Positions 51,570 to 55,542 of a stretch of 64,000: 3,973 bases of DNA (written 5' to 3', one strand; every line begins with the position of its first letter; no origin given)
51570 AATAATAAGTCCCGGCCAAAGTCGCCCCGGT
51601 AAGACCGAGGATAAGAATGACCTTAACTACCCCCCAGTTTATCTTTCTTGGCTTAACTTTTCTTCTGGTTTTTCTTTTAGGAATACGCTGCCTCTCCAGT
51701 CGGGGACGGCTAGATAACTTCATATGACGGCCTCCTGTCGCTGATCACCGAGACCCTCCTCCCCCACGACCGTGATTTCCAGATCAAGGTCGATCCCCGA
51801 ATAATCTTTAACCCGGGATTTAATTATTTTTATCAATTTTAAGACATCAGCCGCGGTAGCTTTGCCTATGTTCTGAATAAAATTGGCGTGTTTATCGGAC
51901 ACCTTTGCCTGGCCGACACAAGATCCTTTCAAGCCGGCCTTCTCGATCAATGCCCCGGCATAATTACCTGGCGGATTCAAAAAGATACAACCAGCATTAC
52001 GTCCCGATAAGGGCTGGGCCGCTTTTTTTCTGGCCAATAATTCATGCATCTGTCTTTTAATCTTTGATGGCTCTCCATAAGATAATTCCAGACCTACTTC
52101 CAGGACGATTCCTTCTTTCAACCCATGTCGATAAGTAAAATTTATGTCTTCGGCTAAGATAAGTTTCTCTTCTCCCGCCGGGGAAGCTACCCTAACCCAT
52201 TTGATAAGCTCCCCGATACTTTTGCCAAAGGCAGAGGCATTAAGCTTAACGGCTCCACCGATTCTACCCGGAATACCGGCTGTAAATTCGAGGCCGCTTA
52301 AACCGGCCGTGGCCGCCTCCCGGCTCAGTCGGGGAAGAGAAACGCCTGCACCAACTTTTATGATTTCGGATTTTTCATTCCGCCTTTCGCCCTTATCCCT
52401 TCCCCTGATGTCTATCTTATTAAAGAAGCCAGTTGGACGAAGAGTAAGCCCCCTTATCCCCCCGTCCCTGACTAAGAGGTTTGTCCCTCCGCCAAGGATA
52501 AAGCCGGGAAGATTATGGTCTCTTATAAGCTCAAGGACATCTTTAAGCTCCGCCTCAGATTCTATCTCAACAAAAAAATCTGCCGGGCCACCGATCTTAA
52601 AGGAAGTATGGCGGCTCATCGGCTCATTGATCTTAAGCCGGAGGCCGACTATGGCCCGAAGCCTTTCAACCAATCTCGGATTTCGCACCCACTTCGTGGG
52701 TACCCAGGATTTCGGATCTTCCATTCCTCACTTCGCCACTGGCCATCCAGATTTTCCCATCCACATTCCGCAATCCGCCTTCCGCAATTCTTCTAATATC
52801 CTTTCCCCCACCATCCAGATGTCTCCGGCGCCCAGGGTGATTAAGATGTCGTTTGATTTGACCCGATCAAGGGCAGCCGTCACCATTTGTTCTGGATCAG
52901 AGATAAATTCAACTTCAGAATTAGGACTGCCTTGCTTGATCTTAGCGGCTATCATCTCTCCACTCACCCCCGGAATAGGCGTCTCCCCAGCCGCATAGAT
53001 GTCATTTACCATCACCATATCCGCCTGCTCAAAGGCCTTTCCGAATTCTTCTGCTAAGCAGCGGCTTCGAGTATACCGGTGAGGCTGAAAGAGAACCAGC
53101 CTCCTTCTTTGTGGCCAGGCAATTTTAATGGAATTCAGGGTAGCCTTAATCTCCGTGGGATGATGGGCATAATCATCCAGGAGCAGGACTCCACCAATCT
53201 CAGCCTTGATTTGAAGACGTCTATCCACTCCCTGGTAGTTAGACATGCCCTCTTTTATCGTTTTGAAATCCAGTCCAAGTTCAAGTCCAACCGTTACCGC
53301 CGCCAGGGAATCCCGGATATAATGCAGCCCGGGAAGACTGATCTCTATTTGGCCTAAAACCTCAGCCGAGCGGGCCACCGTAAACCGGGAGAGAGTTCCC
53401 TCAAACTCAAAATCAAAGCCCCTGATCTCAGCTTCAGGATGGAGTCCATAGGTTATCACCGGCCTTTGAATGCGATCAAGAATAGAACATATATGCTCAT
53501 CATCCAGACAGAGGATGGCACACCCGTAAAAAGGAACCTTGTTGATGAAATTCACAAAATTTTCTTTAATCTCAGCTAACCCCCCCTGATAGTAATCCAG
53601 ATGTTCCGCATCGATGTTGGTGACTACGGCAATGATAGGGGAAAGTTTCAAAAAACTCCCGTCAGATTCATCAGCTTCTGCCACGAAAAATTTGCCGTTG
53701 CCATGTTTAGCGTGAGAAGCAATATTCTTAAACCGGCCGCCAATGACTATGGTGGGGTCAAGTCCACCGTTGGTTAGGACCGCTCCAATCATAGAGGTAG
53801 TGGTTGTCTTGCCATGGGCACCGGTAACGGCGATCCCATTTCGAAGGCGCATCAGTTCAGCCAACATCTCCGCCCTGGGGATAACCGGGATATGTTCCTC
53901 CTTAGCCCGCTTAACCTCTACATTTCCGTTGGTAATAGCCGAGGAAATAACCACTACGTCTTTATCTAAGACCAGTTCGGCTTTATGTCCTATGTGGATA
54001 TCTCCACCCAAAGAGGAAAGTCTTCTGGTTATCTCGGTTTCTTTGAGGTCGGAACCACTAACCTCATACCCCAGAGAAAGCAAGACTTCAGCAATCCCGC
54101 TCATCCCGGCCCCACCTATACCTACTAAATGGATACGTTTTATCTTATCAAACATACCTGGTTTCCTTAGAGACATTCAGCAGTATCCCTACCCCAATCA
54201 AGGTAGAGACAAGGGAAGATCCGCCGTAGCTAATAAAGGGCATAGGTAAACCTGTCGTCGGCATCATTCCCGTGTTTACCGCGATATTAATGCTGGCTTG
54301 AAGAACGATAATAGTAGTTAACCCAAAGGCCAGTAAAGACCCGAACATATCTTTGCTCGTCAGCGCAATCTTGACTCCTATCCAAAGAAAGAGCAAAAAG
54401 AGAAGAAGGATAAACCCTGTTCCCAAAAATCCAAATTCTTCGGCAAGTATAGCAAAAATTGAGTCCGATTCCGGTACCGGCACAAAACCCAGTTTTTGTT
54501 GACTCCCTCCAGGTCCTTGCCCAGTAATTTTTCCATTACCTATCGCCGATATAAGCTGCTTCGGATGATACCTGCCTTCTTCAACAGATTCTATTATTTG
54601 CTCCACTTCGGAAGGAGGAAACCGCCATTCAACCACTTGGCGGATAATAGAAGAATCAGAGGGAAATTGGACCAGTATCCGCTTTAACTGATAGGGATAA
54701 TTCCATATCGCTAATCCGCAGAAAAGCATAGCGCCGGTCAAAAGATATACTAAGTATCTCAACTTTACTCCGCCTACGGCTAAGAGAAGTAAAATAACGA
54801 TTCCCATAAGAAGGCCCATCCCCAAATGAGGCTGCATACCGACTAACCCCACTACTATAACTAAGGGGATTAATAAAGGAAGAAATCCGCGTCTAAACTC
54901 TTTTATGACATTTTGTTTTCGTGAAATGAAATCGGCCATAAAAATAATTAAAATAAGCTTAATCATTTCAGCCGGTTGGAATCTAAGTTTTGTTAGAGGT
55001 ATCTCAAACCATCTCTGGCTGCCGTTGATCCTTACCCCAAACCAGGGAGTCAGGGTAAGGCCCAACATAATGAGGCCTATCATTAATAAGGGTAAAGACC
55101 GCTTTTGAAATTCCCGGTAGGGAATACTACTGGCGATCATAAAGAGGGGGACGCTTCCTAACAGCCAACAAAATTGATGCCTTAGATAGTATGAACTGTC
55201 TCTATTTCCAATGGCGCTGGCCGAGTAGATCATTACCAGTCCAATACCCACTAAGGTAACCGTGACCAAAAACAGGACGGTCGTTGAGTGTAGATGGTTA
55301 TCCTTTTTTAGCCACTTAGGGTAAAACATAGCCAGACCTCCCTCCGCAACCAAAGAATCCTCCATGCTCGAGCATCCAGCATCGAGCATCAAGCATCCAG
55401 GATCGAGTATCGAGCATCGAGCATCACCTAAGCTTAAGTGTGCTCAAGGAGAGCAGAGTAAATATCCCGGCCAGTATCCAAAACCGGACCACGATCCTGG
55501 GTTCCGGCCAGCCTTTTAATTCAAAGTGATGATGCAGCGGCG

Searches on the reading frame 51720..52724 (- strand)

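Call 80: search_protein_families(library=pfam, proteins=[window:51720-52724:-], max_evalue=0.00001)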
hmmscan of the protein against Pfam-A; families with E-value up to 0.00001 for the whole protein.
window:51720-52724:- (334 aa): 2 families
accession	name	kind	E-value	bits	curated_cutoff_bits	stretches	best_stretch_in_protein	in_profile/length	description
PF02873.21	MurB_C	-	5.4e-33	113.6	27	1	221-320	1-99/99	UDP-N-acetylenolpyruvoylglucosamine reductase, C-terminal domain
PF01565.28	FAD_binding_4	-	1.1e-17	64.5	26.4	1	49-185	2-134/139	FAD binding domain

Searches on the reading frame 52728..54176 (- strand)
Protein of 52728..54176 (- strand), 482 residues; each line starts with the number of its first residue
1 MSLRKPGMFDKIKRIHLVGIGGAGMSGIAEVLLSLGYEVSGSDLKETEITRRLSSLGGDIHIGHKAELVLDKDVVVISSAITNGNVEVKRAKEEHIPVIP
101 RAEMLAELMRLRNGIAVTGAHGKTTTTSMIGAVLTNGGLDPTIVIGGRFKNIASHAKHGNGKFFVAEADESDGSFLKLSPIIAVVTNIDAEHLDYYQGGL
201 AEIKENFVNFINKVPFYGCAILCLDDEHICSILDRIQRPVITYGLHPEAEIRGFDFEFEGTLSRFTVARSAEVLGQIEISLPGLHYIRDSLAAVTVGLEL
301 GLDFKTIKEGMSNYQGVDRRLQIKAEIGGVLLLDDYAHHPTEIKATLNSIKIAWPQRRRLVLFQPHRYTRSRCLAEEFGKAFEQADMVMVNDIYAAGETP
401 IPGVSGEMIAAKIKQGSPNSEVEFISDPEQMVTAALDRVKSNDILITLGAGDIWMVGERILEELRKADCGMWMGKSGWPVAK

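Call 80: search_protein_families(library=pfam, proteins=[window:52728-54176:-], max_evalue=0.00001)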
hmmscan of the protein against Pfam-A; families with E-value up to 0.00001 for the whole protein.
window:52728-54176:- (482 aa): 3 families
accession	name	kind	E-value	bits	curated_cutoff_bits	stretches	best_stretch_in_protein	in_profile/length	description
PF01225.30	Mur_ligase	-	5.7e-27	94.4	21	1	14-111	1-93/95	Mur ligase family, catalytic domain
PF08245.18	Mur_ligase_M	-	1.1e-23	84.7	24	1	117-296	1-199/200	Mur ligase middle domain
PF02875.26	Mur_ligase_C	-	1.2e-22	81.5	28.4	1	319-451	1-127/127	Mur ligase, glutamate ligase domain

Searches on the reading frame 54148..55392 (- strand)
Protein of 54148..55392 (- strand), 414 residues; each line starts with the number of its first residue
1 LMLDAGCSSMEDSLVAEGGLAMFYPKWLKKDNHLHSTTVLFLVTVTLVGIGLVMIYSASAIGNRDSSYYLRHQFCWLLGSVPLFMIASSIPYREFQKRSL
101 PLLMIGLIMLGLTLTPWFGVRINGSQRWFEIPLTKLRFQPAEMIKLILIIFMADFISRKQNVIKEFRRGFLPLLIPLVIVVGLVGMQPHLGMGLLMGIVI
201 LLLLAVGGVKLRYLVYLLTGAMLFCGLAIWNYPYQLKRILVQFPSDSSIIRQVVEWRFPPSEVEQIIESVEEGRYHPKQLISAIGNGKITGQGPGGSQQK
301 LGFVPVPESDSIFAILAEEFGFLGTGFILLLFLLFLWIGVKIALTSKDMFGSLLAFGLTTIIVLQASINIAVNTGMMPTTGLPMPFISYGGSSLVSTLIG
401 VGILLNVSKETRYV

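Call 80: search_protein_families(library=pfam, proteins=[window:54148-55392:-], max_evalue=0.00001)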
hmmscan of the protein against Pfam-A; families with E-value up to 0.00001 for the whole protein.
window:54148-55392:- (414 aa): 1 family
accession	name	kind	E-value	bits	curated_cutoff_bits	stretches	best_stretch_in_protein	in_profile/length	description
PF01098.24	FTSW_RODA_SPOVE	-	1e-81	275.2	26.4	1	40-412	3-355/356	Cell cycle protein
